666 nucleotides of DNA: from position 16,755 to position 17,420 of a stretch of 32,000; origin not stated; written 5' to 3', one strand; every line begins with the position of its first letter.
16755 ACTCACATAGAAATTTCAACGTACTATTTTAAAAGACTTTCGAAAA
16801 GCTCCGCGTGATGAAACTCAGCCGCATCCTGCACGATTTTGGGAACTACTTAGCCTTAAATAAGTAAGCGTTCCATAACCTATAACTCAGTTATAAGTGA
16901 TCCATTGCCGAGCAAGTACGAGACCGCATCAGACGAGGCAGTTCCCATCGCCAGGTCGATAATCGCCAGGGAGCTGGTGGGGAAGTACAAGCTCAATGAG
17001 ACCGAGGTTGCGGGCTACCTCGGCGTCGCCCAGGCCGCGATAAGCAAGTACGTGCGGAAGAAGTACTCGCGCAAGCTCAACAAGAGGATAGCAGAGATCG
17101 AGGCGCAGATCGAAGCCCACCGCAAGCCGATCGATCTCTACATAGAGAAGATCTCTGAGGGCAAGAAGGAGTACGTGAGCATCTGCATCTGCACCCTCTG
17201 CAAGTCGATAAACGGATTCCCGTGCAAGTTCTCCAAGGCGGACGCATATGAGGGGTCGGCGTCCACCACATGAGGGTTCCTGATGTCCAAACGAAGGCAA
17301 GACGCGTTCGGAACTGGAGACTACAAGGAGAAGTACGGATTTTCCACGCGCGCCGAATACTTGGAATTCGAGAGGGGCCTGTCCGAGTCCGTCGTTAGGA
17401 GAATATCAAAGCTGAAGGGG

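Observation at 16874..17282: Candidate Fe-S-sensing repressor of the suf operon, with its own perfect palindromic operator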

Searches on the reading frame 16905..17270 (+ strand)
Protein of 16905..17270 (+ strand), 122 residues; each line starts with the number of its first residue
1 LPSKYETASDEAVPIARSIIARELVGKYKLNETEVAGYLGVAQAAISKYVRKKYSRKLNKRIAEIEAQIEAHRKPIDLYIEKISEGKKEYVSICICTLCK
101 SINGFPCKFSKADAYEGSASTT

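Call 3: search_protein_families(library=pfam, proteins=[window:16905-17270:+], max_evalue=1)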
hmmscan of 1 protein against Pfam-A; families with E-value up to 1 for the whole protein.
window:16905-17270:+ (122 aa): 5 families
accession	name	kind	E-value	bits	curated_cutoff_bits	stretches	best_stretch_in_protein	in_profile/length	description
PF09048.16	Cro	-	0.016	15.7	32.7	1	29-53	12-36/59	Cro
PF01381.28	HTH_3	-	0.016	15.6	23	1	26-53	6-33/55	Helix-turn-helix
PF05405.19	Mt_ATP-synt_B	-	0.053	13.6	21.7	1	34-79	18-64/163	Mitochondrial ATP synthase B chain precursor (ATP-synt_B)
PF20432.4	Xre-like-HTH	-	0.15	12.8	25.8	1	11-58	8-50/63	Antitoxin Xre-like helix-turn-helix domain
PF15943.11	YdaS_toxin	-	0.19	12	30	1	33-66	12-44/65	Bacterial toxin YdaS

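Call 4: search_protein_families(library=ncbifam, proteins=[window:16905-17270:+], max_evalue=1)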
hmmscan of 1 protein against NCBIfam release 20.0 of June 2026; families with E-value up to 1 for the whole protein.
window:16905-17270:+ (122 aa): 3 families
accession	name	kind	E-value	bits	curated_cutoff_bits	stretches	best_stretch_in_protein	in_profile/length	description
NF047541.1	telomere_Tpg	equivalog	0.0092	16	90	1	12-74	17-79/183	telomere-protecting terminal protein Tpg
NF049847.1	FtsL_COG5462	equivalog_domain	0.024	14.3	50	1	37-77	7-47/85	cell division protein FtsL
TIGR03830.1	CxxCG_CxxCG_HTH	subfamily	0.034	13.9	61.8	1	26-54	75-103/127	type II TA system antitoxin MqsA family protein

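Call 6: find_homologous_proteins(query=window:16905-17270:+, max_evalue=0.001)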
Query window:16905-17270:+ (122 aa): 29 proteins with E <= 0.001 among 39 candidates.
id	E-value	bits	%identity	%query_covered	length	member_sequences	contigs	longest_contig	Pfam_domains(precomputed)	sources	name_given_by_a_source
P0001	6.1e-72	257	100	100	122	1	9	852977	-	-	-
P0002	4.9e-66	238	93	100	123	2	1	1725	-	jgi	jgi:predicted transcriptional regulator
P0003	7.7e-59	214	82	100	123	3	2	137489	-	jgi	jgi:predicted transcriptional regulator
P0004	1.6e-57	210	85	90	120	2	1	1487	-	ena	-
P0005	6.4e-55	202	85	92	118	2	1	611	-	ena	-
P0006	1.3e-54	201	82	92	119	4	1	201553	-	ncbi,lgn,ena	-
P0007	7.3e-53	195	79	99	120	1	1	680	-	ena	-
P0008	1.2e-52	194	85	100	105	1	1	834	-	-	-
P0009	2.7e-51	190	80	92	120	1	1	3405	-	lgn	-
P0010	1.3e-50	188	73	98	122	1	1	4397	-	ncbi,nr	ncbi:Uncharacterised protein [uncultured archaeon]|nr:Uncharacterised protein [uncultured archaeon]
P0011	7.0e-50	186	74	99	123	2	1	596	-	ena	-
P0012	9.4e-48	179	77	92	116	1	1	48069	-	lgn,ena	-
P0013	1.5e-47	178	69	100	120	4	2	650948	-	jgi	-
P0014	1.3e-40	156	69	92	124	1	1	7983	-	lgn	-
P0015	1.8e-40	155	65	90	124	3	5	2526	-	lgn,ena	-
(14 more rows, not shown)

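Call 7: search_solved_structures(query=window:16905-17270:+, max_evalue=10)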
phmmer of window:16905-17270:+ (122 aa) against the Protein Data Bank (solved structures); distinct sequences matched with E-value up to 10: 1.
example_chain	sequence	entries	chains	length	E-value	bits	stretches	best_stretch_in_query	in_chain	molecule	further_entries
7dpi_B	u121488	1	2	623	0.013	18.8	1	77-111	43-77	Phenylalanyl-tRNA synthetase beta subunit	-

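Call 9: find_related_loci(query=A1, collection=genome_contigs, flank=4000)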
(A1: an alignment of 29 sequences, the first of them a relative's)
Query A1 (122 aa) in genome_contigs; peptide patterns used: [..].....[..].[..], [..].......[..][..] (x = any residue, [..] = any of these).
116 stretches matched a pattern; 55 encode a relative of the query (tblastn E <= 1e-3); 55 distinct loci.
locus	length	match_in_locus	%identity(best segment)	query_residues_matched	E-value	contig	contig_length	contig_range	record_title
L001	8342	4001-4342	85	1-114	3e-63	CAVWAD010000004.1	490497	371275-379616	MAG: uncultured archaeon isolate MFD03726.bin.2.73 genome assembly, contig: contig_30163, whole genome shotgun sequence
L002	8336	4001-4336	81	1-112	9e-60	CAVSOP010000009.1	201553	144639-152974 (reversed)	MAG: uncultured archaeon isolate MFD01476.bin.2.32 genome assembly, contig: contig_68750, whole genome shotgun sequence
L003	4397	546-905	73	1-120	2e-56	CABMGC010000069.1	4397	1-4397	uncultured archaeon isolate LFW-125_1 genome assembly, contig: LFW1251_71, whole genome shotgun sequence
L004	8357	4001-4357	59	1-119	8e-42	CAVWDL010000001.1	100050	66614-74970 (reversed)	MAG: uncultured Candidatus Micrarchaeota archaeon isolate MFD01476.bin.2.20 genome assembly, contig: contig_118112, whol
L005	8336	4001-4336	60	1-112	2e-40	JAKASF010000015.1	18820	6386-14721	MAG: Candidatus Micrarchaeota archaeon isolate YP1.bin29 NODE_2408_length_18820_cov_1.778634, whole genome shotgun seque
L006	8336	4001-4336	60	1-112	2e-40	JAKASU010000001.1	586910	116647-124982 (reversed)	MAG: Candidatus Micrarchaeota archaeon isolate YP1.bin77 NODE_7_length_586910_cov_38.658937, whole genome shotgun sequen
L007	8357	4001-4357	56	1-119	4e-40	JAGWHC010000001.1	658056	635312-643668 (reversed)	MAG: Candidatus Micrarchaeota archaeon isolate REEA67 REEA67_1_length_658056_cov_14.283628, whole genome shotgun sequenc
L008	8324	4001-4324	54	1-114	1e-35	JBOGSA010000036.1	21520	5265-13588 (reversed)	MAG: Candidatus Micrarchaeales archaeon isolate TC-S_metawrap_bin.151 k127_3230745, whole genome shotgun sequence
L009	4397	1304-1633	55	1-110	1e-33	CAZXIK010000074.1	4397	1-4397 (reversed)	MAG TPA_asm: Candidatus Micrarchaeota archaeon isolate SRP093762_co1_24 genome assembly, contig: NODE_10572_length_4397_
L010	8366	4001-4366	47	1-122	2e-33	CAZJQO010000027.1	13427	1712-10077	MAG TPA_asm: Candidatus Micrarchaeota archaeon isolate SRP271791_co1_38 genome assembly, contig: k141_337799, whole geno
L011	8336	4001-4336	61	1-112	9e-43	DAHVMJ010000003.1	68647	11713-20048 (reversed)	MAG TPA_asm: Candidatus Micrarchaeota archaeon isolate clean546 NODE_3_length_68647_cov_5.687925, whole genome shotgun s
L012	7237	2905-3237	47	1-111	1e-32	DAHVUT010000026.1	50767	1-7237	MAG TPA_asm: Candidatus Micrarchaeota archaeon isolate clean711 k141_91702, whole genome shotgun sequence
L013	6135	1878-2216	51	1-119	5e-32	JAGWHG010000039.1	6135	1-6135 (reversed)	MAG: Candidatus Micrarchaeota archaeon isolate REEA72 REEA72_39_length_6135_cov_4.305877, whole genome shotgun sequence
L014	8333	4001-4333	46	1-111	1e-31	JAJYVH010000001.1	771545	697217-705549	MAG: Candidatus Micrarchaeota archaeon isolate FK1.bin85 NODE_5_length_771545_cov_9.506659, whole genome shotgun sequenc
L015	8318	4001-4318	49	1-112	6e-28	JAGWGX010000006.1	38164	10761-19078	MAG: Candidatus Micrarchaeota archaeon isolate REEA61 REEA61_6_length_38164_cov_4.805104, whole genome shotgun sequence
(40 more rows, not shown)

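Call 22: search_protein_representatives(alignment_id=A1)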
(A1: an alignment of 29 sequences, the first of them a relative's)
Query: 29 sequences, 120 profile positions. Proteins with E-value up to 0.001 (for the whole library): 794; up to 1e-10: 42; up to 1e-30: 2. The best 150 are listed.
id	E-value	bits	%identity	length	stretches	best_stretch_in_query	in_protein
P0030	3.8e-47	175.2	-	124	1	1-118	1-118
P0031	5.5e-39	148.9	-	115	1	1-112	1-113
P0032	8.3e-29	116.0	-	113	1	1-115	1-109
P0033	6.8e-23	97.0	-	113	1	2-110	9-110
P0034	3.6e-22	94.6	-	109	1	3-114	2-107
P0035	1.1e-21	93.1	-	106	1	5-110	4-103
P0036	3.4e-21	91.5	-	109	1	1-114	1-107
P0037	5.8e-21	90.7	-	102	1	32-98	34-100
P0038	1.9e-20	89.0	-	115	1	1-115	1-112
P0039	2.2e-20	88.9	-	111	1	4-112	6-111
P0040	3.0e-19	85.2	-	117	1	1-108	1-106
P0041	3.9e-19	84.8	-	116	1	1-109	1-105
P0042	1.6e-17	79.7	-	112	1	1-110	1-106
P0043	2.3e-17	79.1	-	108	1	2-109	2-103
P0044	2.7e-17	78.9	-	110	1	1-111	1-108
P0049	3.0e-13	65.8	-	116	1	6-110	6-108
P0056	2.3e-12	63.0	-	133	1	6-113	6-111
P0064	3.0e-11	59.4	-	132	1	8-104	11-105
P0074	1.8e-10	56.9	-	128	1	7-114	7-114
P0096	1.1e-09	54.3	-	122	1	5-115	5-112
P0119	3.7e-09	52.6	-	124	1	6-108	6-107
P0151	1.0e-08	51.2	-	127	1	6-111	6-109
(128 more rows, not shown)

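Call 24: search_protein_families(library=pfam, proteins=[P0074, P0119, P0151, P0064, P0056, P0049, P0096, P0040, P0033, P0035], max_evalue=0.01)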
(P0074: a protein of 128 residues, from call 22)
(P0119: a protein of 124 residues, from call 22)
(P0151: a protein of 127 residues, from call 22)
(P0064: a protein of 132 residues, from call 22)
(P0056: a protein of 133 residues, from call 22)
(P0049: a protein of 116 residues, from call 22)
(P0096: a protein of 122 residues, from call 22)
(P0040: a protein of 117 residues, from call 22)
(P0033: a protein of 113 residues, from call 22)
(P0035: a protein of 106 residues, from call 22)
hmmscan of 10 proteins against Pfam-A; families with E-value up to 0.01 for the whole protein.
P0074 (128 aa): 4 families
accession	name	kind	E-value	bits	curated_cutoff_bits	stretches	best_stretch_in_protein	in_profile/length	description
PF01381.28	HTH_3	-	0.00029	21.3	23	1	22-53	2-33/55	Helix-turn-helix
PF00126.33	HTH_1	-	0.0031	17.9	26.6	1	31-52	15-36/60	Bacterial regulatory helix-turn-helix protein, lysR family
PF09048.16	Cro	-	0.0034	17.8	32.7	0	30-54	13-37/59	Cro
PF15943.11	YdaS_toxin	-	0.0039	17.4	30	1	31-54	10-33/65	Bacterial toxin YdaS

P0119 (124 aa): 3 families
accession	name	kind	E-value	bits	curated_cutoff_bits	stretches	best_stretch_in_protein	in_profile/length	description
PF14549.12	P22_Cro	-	0.00075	19.7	30.2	1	31-49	11-29/60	DNA-binding transcriptional regulator Cro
PF01381.28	HTH_3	-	0.0045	17.4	23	1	24-49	4-29/55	Helix-turn-helix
PF17762.8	HTH_ParB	-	0.0064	17.1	22.6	0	22-49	13-40/102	ParB HTH domain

P0151 (127 aa): 9 families
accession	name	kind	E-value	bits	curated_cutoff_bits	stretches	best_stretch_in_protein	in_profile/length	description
PF01381.28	HTH_3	-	8.7e-06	26.1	23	1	22-53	2-33/55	Helix-turn-helix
PF13744.12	HTH_37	-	1.5e-05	25.1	27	1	22-52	24-54/80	Helix-turn-helix domain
PF24034.1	DUF7343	-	0.00078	19.7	27.6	1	30-71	19-60/62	Domain of unknown function (DUF7343)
PF13545.12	HTH_Crp_2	-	0.001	19.5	27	1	30-62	23-55/70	Crp-like helix-turn-helix domain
PF13412.12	HTH_24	-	0.001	19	21.9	1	29-52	17-40/48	Winged helix-turn-helix DNA-binding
PF01022.26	HTH_5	-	0.0013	19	22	0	34-51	20-37/47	Bacterial regulatory protein, arsR family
PF04545.22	Sigma70_r4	-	0.0018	18.2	24.1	1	27-52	18-43/50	Sigma-70, region 4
PF00126.33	HTH_1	-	0.0088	16.4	26.6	0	35-53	19-37/60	Bacterial regulatory helix-turn-helix protein, lysR family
PF12802.13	MarR_2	-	0.0099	16.5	27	0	25-52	14-43/61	MarR family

P0064 (132 aa): 4 families
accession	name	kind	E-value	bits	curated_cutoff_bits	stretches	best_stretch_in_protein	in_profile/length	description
PF01381.28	HTH_3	-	5.5e-05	23.6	23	1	26-52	3-29/55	Helix-turn-helix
PF17762.8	HTH_ParB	-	0.00027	21.5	22.6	1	25-97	13-84/102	ParB HTH domain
PF09048.16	Cro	-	0.0023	18.3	32.7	1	32-57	12-37/59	Cro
PF03692.20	CxxCxxCC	-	0.0071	17.5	23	0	73-128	19-71/85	Putative zinc- or iron-chelating domain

P0056 (133 aa): 12 families
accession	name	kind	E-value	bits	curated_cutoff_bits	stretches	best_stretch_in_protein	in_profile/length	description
PF01381.28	HTH_3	-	8.6e-08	32.5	23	1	22-52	2-32/55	Helix-turn-helix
PF13443.12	HTH_26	-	4.2e-05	24.2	22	1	22-66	3-46/63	Cro/C1-type HTH DNA-binding domain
PF13384.12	HTH_23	-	0.00034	20.8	24.6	1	16-52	6-40/50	Homeodomain-like domain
PF20432.4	Xre-like-HTH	-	0.00037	21.2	25.8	1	19-51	13-43/63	Antitoxin Xre-like helix-turn-helix domain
PF17762.8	HTH_ParB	-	0.00062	20.3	22.6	1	19-48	10-39/102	ParB HTH domain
PF13412.12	HTH_24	-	0.0025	17.8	21.9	1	22-51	10-39/48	Winged helix-turn-helix DNA-binding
PF09048.16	Cro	-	0.0033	17.8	32.7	1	27-55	8-38/59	Cro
PF08281.18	Sigma70_r4_2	-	0.0047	17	25.7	1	29-51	26-48/54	Sigma-70, region 4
PF13075.11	DUF3939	-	0.0066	17.1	21.3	1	13-56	50-93/134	Protein of unknown function (DUF3939)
PF13744.12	HTH_37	-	0.0079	16.4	27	0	22-51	24-53/80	Helix-turn-helix domain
PF04545.22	Sigma70_r4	-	0.0082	16.1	24.1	0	29-49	20-40/50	Sigma-70, region 4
PF14549.12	P22_Cro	-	0.0094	16.1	30.2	0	32-52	12-32/60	DNA-binding transcriptional regulator Cro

P0049 (116 aa): 6 families
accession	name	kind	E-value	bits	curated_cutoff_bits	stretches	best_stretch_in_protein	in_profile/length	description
PF01381.28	HTH_3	-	5.1e-07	30.1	23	1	26-63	6-43/55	Helix-turn-helix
PF09048.16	Cro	-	0.0005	20.4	32.7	1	28-51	11-34/59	Cro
PF12844.13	HTH_19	-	0.0028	18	30.2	0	22-60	5-43/64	Helix-turn-helix domain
PF15943.11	YdaS_toxin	-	0.0029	17.8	30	0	32-53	11-32/65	Bacterial toxin YdaS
PF17190.9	RecG_N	-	0.0031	18.6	23.1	1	2-72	6-76/89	RecG N-terminal helical domain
PF17762.8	HTH_ParB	-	0.0042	17.6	22.6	0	18-50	9-41/102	ParB HTH domain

P0096 (122 aa): 2 families
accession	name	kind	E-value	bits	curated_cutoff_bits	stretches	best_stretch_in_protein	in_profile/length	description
PF01381.28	HTH_3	-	0.0089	16.5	23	0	30-53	10-33/55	Helix-turn-helix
PF09048.16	Cro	-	0.0089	16.4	32.7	0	29-50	12-33/59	Cro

P0040 (117 aa): 5 families
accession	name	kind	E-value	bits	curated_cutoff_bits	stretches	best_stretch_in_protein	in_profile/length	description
PF01381.28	HTH_3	-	4.6e-05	23.8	23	1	24-54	4-34/55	Helix-turn-helix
PF15943.11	YdaS_toxin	-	0.0015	18.7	30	1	33-59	12-38/65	Bacterial toxin YdaS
PF08281.18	Sigma70_r4_2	-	0.0023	18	25.7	1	23-50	20-47/54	Sigma-70, region 4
PF12844.13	HTH_19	-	0.0024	18.2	30.2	1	23-82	6-51/64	Helix-turn-helix domain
PF13744.12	HTH_37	-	0.0071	16.6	27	0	25-54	27-56/80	Helix-turn-helix domain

P0033 (113 aa): 5 families
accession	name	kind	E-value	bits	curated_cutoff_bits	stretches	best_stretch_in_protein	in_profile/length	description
PF01381.28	HTH_3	-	0.00088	19.7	23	1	33-59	7-33/55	Helix-turn-helix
PF13744.12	HTH_37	-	0.0014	18.9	27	0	26-59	22-55/80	Helix-turn-helix domain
PF09048.16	Cro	-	0.0038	17.6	32.7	1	32-67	9-44/59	Cro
PF02631.22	RecX_HTH2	-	0.0042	17.7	26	0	12-43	9-40/42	RecX, second three-helix domain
PF13384.12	HTH_23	-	0.0055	16.9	24.6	0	24-57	7-39/50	Homeodomain-like domain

P0035 (106 aa): 2 families
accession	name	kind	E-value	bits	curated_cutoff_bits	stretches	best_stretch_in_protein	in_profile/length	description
PF01381.28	HTH_3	-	7.9e-05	23.1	23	1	24-54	5-38/55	Helix-turn-helix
PF13744.12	HTH_37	-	0.0033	17.6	27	1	15-54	15-57/80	Helix-turn-helix domain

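Call 28: predict_structure(alignment_id=A1)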
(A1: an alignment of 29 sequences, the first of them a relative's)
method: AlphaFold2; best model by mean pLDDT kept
length: 122 residues; sequences in the alignment: 29
mean_pLDDT: 76.1   pTM: 0.69
mean pLDDT of the five models: 76.1, 74.7, 74.2, 74.0, 73.1
residues with pLDDT >= 90: 18; 70-90: 73; 50-70: 17; < 50: 14
segments of 3 or more residues with pLDDT < 50: 110-122
pLDDT, mean of each block of 10 residues (from residue 1): 59 84 91 90 88 78 78 80 89 84 66 37 31
secondary structure, 60 per line:
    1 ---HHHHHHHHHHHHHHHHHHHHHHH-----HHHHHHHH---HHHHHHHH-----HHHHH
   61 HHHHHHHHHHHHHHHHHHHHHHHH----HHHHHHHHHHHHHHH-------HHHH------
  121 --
elements in order: H4-26 H32-39 H43-50 H56-84 H89-103 H111-114

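Call 33: fold_search(model_id=the predicted structure, library=pdb)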
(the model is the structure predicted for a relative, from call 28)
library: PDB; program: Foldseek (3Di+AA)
matches with E <= 10: 276; with E <= 0.001: 0
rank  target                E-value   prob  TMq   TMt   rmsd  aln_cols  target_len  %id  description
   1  8qnl_B                8.6e-01  0.20  0.27  0.29   9.6       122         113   17  Structure of the toxin-antitoxin NatRT complex from Pseudomonas aeruginosa (released 2024-10-02)
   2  4hx8_B                1.3e+00  0.10  0.22  0.19  11.8       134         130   19  Structure of metal-free MNTR mutant E11K (released 2012-11-21)
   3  8qnl_A                1.4e+00  0.15  0.28  0.27   9.7       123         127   17  Structure of the toxin-antitoxin NatRT complex from Pseudomonas aeruginosa (released 2024-10-02)
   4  4hx7_A                1.5e+00  0.14  0.24  0.24  11.0       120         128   18  Structure of MNTR E11K mutant complexed with Cd2+ (released 2012-11-21)
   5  9c4c_F                1.6e+00  0.13  0.25  0.23  11.4       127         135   17  The structure of two MntR dimers bound to the native mnep promoter sequence (released 2024-08-14)
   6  5hsz_B                1.7e+00  0.15  0.27  0.20  13.3        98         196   18  Structure of the K. pneumonia SlmA protein bound to the C-terminal tail of the cytoskeletal cell division protein FtsZ (released 2016-04-13)
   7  2ev6_A                1.8e+00  0.12  0.24  0.22  11.4       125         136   18  Bacillus subtilis manganese transport regulator (MNTR) bound to zinc (released 2006-03-07)
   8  4hx7_B                1.9e+00  0.13  0.25  0.24  10.7       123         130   17  Structure of MNTR E11K mutant complexed with Cd2+ (released 2012-11-21)
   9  2f5f_A                1.9e+00  0.12  0.25  0.23  11.5       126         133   17  Bacillus subtilis manganese transport regulator (MNTR) bound to manganese, AC conformation, pH 8.5 (released 2006-03-07)
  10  7bhy_A                2.0e+00  0.90  0.32  0.64   2.3        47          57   19  DNA-binding domain of DeoR in complex with the DNA operator (released 2021-11-10)
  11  2ev5_A                2.3e+00  0.12  0.25  0.24  11.2       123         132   17  Bacillus subtilis manganese transport regulator (MNTR) bound to calcium (released 2006-03-07)
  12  4hv6_B                2.3e+00  0.10  0.24  0.23  12.1       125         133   18  Structure of MNTR H77A mutant in apo- and mn-bound forms (released 2012-11-21)
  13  5n07                  2.4e+00  0.23  0.22  0.20   5.7        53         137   24  Structure of the [4Fe-4S] form of the NO response regulator NsrR (released 2017-04-26)
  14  8pvt_A                2.4e+00  0.12  0.29  0.27  10.8       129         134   16  Manganese-dependent transcriptional repressor DR2539 complexed with cadmium (SAD 7 keV) (released 2024-05-08)
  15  2f5f_B                2.4e+00  0.10  0.25  0.23  11.6       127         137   16  Bacillus subtilis manganese transport regulator (MNTR) bound to manganese, AC conformation, pH 8.5 (released 2006-03-07)
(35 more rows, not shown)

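Call 36: search_protein_families(library=ncbifam, proteins=[P0074, P0119, P0151, P0064, P0056, P0049, P0096, P0040, P0033, P0035], max_evalue=0.001)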
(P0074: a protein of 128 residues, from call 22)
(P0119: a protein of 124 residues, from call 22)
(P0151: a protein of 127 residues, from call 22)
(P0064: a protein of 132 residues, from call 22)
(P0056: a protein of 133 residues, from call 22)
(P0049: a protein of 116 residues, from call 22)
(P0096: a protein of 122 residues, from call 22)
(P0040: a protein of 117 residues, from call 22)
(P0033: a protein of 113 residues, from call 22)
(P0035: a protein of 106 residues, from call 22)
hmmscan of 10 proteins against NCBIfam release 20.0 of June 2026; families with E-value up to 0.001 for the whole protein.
P0074 (128 aa): 0 families

P0119 (124 aa): 0 families

P0151 (127 aa): 1 family
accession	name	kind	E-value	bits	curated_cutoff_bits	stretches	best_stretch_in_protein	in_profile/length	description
TIGR02937.1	sigma70-ECF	superfamily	0.00054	19.6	42.9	1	25-56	129-160/165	sigma-70 family RNA polymerase sigma factor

P0064 (132 aa): 0 families

P0056 (133 aa): 3 families
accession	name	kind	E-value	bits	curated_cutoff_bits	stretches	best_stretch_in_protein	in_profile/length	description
TIGR02937.1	sigma70-ECF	superfamily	0.00016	21.4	42.9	1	27-55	131-159/165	sigma-70 family RNA polymerase sigma factor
TIGR00180.1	parB_part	domain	0.00031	20.5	58.45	1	15-48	106-139/186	ParB/RepB/Spo0J family partition protein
NF052532.1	TransRegPagRBaca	equivalog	0.00076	19.5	170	0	10-60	22-72/99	transcriptional repressor PagR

P0049 (116 aa): 3 families
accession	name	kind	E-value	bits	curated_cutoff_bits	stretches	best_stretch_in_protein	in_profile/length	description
NF041951.1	phage_RstR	subfamily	0.00015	22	80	1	22-87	8-73/108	RstR family transcriptional repressor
TIGR03830.1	CxxCG_CxxCG_HTH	subfamily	0.00023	20.9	61.8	0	22-54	71-103/127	type II TA system antitoxin MqsA family protein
NF007271.0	PRK09726.1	equivalog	0.00047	20.1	79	0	12-50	8-46/88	type II toxin-antitoxin system antitoxin HipB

P0096 (122 aa): 0 families

P0040 (117 aa): 1 family
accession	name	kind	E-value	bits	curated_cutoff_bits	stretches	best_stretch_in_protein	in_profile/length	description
TIGR03830.1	CxxCG_CxxCG_HTH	subfamily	0.00018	21.3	61.8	0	24-54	73-103/127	type II TA system antitoxin MqsA family protein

P0033 (113 aa): 0 families

P0035 (106 aa): 2 families
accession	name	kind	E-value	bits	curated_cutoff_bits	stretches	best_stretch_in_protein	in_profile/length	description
TIGR03830.1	CxxCG_CxxCG_HTH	subfamily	0.00043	20.1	61.8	1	25-54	75-104/127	type II TA system antitoxin MqsA family protein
NF047541.1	telomere_Tpg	equivalog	0.00074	19.5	90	1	10-69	16-75/183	telomere-protecting terminal protein Tpg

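Call 37: search_solved_structures(query=A1, max_evalue=1)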
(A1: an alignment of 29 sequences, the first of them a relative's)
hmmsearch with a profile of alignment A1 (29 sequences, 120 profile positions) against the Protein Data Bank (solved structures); distinct sequences matched with E-value up to 1: 8.
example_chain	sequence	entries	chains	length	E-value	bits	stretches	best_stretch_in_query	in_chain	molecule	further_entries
9n2d_F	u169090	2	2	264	0.044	16.9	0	24-87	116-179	Bam D | DNA uptake lipoprotein-like protein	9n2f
5jlu_A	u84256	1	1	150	0.058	16.5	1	24-56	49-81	Adhesin competence repressor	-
5jls_A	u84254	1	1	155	0.063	16.3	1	24-55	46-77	Adhesin competence repressor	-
3tgn_A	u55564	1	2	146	0.33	14.1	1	24-53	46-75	Adc operon repressor AdcR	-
2zkz_A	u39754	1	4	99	0.37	13.9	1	17-78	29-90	Transcriptional repressor pagR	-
9had_C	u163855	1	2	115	0.41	13.7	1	32-81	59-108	DerF21_binder10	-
1ic2_A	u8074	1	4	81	0.84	12.7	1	24-87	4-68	TROPOMYOSIN ALPHA CHAIN, SKELETAL MUSCLE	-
7dpi_B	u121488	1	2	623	0.87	12.7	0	72-112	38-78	Phenylalanyl-tRNA synthetase beta subunit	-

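Call 45: find_homologous_proteins(query=P0074, max_evalue=0.00001)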
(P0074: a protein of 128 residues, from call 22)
Query P0074 (128 aa): 28 proteins with E <= 0.00001 among 86 candidates.
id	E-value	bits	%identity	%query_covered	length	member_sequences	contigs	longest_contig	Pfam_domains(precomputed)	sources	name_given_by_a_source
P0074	2.1e-74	265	100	100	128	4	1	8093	PF09048.18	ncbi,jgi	ncbi:MAG: transcriptional regulator [Candidatus Thorarchaeota archaeon]|jgi:predicted transcriptiona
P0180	4.7e-65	235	88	100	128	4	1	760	PF09048.18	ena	-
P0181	1.3e-63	230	87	100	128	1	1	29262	PF09048.18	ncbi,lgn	ncbi:MAG: transcriptional regulator [Candidatus Thorarchaeota archaeon]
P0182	3.6e-59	216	79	100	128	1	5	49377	PF09048.18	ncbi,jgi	ncbi:MAG: transcriptional regulator [Candidatus Thorarchaeota archaeon]|jgi:predicted transcriptiona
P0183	6.8e-59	215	79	100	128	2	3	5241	PF09048.18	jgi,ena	jgi:predicted transcriptional regulator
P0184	1.8e-58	214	84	100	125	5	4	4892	PF09048.18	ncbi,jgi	ncbi:MAG: transcriptional regulator [Candidatus Thorarchaeota archaeon]|jgi:predicted transcriptiona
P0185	6.4e-58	212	79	100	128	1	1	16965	PF09048.18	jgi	jgi:predicted transcriptional regulator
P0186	9.8e-58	211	78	98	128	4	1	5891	PF09048.18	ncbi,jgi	-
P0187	6.9e-50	186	67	100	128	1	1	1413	-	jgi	jgi:predicted transcriptional regulator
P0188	4.7e-49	183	68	99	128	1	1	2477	PF09048.18,PF01381.29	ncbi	-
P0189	9.5e-49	182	67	100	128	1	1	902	-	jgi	-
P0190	2.6e-48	181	65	100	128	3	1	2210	-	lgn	-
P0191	4.4e-48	180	66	100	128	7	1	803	-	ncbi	-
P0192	4.6e-48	180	65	100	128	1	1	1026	-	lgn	-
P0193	3.4e-46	174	65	100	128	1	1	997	-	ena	-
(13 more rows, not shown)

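Call 46: find_encoding_contigs(protein=P0182, flank=5000, max_places=3)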
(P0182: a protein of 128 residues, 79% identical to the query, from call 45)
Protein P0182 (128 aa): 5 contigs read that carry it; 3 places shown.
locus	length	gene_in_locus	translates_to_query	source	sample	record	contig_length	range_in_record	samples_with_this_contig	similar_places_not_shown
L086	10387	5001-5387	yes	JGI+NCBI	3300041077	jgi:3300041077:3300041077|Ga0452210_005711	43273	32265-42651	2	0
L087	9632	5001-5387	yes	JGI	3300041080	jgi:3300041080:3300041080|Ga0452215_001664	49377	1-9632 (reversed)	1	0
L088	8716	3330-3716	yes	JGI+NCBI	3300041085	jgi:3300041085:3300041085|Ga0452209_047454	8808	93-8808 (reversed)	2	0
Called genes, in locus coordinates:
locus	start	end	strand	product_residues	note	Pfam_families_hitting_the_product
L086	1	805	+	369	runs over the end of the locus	PF00025:Arf, PF00071:Ras, PF08477:Roc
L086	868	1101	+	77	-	-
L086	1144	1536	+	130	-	PF08327:AHSA1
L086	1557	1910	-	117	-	PF02635:DsrE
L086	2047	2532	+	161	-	PF14196:ATC_hydrolase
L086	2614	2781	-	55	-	-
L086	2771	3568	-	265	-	PF24038:DUF7347, PF12840:HTH_20, PF13412:HTH_24, PF01022:HTH_5 (weak)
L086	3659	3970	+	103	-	-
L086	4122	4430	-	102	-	-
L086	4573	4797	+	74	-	PF01037:AsnC_trans_reg (weak)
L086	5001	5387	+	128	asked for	PF09048:Cro (weak)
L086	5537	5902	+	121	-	-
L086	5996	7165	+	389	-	PF08309:LVIVD (faint)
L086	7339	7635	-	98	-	PF01022:HTH_5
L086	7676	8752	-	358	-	PF13593:SBF_like, PF01758:SBF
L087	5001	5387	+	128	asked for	PF09048:Cro (weak)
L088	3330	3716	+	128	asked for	PF09048:Cro (weak)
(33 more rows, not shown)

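Call 68: search_protein_families(library=pfam, proteins=[L005:4314-6974:+], max_evalue=0.00001)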
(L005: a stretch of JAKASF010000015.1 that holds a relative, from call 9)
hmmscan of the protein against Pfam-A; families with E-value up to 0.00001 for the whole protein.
L005:4314-6974:+ (887 aa): 5 families
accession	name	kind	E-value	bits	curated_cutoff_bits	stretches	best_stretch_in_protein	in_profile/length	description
PF01458.23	SUFBD_core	-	1.1e-78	264.3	27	1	650-858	27-232/232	SUF system FeS cluster assembly, SufBD core domain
PF14528.11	LAGLIDADG_3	-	3.5e-10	40.4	22.5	1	494-577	2-81/82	LAGLIDADG-like domain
PF13403.11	Hint_2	-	6.1e-08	33.6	28.4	1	259-356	2-110/147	Hint domain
PF19295.5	SufBD_N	-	7.2e-08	32.7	23.5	1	166-226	110-170/172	SufBD protein N-terminal region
PF14890.11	Intein_splicing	-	1.8e-07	31.6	35.8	1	263-652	7-155/155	Intein splicing domain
